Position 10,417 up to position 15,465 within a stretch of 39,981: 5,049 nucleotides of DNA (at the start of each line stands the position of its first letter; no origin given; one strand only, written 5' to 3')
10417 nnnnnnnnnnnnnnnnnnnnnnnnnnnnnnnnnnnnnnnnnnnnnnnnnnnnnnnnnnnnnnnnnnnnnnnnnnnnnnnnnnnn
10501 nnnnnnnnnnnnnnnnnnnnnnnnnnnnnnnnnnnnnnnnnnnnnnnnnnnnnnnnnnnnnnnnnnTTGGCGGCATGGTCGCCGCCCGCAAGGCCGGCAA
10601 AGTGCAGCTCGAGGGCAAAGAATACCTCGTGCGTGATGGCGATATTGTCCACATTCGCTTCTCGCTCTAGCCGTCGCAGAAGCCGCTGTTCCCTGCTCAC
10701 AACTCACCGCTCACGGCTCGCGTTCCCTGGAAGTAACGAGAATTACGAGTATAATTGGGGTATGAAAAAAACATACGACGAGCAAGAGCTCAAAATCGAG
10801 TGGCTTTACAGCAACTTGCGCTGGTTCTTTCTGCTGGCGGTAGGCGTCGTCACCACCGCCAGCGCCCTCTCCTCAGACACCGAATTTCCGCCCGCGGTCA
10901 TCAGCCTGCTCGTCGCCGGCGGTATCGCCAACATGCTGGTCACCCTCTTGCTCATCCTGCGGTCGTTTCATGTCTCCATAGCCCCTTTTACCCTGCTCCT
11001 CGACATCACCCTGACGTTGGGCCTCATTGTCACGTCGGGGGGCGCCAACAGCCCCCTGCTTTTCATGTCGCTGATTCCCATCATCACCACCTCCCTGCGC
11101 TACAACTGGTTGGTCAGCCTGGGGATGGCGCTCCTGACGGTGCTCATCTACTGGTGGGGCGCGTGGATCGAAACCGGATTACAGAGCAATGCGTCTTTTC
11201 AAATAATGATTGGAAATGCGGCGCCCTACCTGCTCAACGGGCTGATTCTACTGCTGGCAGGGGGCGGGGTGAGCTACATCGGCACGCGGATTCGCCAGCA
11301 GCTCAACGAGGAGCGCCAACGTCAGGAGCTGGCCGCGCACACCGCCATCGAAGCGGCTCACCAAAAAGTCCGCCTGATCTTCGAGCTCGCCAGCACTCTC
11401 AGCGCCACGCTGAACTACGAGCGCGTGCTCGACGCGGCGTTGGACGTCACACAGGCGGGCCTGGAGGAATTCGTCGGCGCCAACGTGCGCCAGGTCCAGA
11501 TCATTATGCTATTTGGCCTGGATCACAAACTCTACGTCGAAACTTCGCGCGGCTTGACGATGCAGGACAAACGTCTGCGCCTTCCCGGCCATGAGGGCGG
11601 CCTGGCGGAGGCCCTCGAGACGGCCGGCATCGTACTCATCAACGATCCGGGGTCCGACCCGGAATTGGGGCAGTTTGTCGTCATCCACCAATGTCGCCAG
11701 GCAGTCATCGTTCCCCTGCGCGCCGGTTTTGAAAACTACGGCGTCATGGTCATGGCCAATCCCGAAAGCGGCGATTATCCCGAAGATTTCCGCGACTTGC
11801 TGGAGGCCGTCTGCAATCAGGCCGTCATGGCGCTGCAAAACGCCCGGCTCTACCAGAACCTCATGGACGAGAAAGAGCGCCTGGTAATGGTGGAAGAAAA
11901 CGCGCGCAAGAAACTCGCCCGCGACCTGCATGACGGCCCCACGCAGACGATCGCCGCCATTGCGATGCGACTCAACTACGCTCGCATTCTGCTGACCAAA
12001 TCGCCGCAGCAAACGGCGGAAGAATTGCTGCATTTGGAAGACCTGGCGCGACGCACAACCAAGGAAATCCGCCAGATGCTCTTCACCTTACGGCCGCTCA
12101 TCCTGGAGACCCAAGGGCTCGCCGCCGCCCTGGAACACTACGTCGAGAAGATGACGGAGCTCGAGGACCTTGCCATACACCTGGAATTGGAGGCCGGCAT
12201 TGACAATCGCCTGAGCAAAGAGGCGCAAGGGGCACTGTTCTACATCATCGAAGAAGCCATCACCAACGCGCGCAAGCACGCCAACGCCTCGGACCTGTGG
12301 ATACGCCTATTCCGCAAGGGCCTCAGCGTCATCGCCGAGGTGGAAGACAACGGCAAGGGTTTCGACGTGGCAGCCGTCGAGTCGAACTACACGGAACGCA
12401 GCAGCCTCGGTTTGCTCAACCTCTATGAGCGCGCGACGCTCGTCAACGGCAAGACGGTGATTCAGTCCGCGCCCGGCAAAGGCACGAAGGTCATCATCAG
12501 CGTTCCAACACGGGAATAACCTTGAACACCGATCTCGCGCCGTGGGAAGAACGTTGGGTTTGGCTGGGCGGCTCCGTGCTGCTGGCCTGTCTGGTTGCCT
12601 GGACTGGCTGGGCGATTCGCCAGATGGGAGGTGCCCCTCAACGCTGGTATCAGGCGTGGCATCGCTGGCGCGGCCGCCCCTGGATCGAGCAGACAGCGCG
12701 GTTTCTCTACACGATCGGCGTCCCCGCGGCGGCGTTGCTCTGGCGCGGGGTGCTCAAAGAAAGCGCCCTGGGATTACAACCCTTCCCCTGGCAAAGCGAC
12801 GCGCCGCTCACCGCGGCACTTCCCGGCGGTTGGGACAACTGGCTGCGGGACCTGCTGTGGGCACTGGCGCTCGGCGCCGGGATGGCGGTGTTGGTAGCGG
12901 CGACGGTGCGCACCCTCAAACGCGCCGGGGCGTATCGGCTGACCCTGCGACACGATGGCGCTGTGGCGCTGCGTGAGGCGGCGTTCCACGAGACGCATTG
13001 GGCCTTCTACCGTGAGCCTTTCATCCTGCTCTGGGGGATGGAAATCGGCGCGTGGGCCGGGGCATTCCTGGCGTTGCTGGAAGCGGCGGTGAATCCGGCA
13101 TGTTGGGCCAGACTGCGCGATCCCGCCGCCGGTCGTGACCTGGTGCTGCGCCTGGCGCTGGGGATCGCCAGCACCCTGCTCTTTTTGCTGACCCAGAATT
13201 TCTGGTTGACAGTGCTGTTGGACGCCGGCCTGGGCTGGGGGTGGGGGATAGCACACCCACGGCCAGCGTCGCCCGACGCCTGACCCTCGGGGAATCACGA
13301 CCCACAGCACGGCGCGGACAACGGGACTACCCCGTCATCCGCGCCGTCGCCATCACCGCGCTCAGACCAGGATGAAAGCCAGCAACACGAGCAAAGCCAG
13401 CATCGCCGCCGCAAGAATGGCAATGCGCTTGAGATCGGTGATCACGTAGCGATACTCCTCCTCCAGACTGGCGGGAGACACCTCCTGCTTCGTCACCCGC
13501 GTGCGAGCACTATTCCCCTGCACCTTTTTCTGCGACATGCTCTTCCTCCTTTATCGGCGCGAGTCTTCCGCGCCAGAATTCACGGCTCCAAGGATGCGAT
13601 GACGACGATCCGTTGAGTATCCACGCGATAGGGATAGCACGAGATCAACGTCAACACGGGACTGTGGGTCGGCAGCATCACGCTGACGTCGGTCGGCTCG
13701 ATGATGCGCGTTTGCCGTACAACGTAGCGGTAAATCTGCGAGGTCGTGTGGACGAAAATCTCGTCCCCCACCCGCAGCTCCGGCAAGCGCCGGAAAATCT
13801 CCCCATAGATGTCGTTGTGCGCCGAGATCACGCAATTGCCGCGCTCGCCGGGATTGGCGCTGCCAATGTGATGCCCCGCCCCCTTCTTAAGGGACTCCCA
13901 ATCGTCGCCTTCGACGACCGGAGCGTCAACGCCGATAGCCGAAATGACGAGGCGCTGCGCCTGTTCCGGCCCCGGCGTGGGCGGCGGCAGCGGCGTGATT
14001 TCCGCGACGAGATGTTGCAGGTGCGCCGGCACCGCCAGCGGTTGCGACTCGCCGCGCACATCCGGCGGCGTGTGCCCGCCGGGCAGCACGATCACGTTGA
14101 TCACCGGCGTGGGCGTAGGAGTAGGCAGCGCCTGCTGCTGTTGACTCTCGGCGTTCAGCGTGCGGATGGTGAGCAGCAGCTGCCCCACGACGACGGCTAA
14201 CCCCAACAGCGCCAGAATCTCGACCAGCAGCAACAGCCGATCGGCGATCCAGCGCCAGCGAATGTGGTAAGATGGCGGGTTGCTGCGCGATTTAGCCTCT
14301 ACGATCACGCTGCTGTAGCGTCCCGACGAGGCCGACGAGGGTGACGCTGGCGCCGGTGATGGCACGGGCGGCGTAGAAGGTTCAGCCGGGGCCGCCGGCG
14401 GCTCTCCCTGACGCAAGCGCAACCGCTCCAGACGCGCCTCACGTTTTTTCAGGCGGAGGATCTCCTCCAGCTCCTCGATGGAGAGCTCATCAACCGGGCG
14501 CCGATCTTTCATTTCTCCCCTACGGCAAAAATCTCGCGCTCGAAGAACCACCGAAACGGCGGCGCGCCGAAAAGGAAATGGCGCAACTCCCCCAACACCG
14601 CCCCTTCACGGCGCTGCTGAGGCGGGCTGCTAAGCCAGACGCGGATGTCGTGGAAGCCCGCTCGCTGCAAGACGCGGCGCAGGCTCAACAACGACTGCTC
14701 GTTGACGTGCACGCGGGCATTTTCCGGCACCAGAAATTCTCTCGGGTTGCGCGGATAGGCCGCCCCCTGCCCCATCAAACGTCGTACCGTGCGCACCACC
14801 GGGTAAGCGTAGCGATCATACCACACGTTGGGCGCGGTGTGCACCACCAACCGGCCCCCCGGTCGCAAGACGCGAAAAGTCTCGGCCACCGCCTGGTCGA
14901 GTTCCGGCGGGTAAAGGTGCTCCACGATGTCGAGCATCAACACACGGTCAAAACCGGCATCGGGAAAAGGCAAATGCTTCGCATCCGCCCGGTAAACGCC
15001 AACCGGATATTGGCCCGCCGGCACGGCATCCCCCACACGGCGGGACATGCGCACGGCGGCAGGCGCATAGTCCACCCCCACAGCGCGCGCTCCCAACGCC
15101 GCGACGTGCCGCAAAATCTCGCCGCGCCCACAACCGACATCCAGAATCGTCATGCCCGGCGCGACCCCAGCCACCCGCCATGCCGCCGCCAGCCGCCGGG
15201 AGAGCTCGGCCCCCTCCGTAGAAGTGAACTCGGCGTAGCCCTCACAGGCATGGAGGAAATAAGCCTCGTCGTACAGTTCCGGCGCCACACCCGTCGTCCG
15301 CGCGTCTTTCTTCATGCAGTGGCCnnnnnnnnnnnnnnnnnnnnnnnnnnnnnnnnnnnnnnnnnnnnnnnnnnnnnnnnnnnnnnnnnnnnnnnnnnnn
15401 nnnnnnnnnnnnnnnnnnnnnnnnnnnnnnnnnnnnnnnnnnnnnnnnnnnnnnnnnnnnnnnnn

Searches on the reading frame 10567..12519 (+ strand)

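Call 48: search_protein_families(library=pfam, proteins=[window:10567-12519:+], max_evalue=0.00001)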
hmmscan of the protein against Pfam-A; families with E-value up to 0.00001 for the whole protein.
window:10567-12519:+ (650 aa): 5 families
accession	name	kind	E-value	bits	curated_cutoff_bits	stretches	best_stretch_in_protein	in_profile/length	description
PF07730.19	HisKA_3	-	3.9e-14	53.4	24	1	447-511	2-66/68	Histidine kinase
PF02518.31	HATPase_c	-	1.6e-12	48.2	26.4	1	556-649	5-110/111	Histidine kinase-, DNA gyrase B-, and HSP90-like ATPase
PF13185.12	GAF_2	-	1.7e-09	38.5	28.6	1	326-424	36-136/136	GAF domain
PF13492.12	GAF_3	-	3.8e-08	34.2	27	1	374-425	78-129/129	GAF domain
PF01590.32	GAF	-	1.3e-07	32.6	22.4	1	316-423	30-133/133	GAF domain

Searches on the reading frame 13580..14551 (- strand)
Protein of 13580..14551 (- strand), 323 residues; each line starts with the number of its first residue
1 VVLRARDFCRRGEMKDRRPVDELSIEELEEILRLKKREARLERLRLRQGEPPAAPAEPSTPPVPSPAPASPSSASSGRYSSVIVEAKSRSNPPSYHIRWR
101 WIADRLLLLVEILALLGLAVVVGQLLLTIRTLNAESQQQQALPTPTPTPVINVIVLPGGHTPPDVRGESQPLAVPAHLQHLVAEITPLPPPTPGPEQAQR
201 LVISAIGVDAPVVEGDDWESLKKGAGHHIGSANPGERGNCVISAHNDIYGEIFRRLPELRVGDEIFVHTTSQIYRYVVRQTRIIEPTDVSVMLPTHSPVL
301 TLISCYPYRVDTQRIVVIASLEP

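Call 49: search_protein_families(library=pfam, proteins=[window:13580-14551:-], max_evalue=0.00001)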
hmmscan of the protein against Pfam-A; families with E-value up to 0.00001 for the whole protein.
window:13580-14551:- (323 aa): 1 family
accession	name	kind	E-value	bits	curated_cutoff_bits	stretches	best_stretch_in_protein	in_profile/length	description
PF04203.18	Sortase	-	5.9e-33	113.7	26.6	1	201-321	1-124/125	Sortase domain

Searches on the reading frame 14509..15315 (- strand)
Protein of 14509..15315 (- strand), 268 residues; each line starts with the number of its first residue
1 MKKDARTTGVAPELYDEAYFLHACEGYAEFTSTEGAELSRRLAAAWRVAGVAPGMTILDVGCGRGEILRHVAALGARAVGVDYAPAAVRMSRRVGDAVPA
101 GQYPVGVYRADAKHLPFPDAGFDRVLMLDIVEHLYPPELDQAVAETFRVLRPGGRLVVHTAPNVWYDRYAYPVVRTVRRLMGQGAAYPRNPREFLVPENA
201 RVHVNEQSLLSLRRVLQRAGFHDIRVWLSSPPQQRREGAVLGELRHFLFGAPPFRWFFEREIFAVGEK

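Call 49: search_protein_families(library=pfam, proteins=[window:14509-15315:-], max_evalue=0.00001)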
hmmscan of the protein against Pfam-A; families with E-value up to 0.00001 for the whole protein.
window:14509-15315:- (268 aa): 7 families
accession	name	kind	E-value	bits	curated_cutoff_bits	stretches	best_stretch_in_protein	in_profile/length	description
PF08241.18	Methyltransf_11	-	3.5e-22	79.3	21.2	1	58-158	1-95/95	Methyltransferase domain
PF13649.12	Methyltransf_25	-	2.1e-20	73.6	27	1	57-154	1-97/97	Methyltransferase domain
PF13489.12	Methyltransf_23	-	9e-15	55.2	27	1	51-224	20-162/164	Methyltransferase domain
PF08242.18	Methyltransf_12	-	1.4e-14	55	30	1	58-156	1-98/98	Methyltransferase domain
PF13847.12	Methyltransf_31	-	3e-12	46.9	27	1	53-161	3-112/145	Methyltransferase domain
PF02353.26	CMAS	-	1.1e-11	45.1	27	1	39-161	48-167/273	Mycolic acid cyclopropane synthetase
PF01209.24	Ubie_methyltran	-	1e-08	35.2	20.1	1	47-224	41-216/233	ubiE/COQ5 methyltransferase family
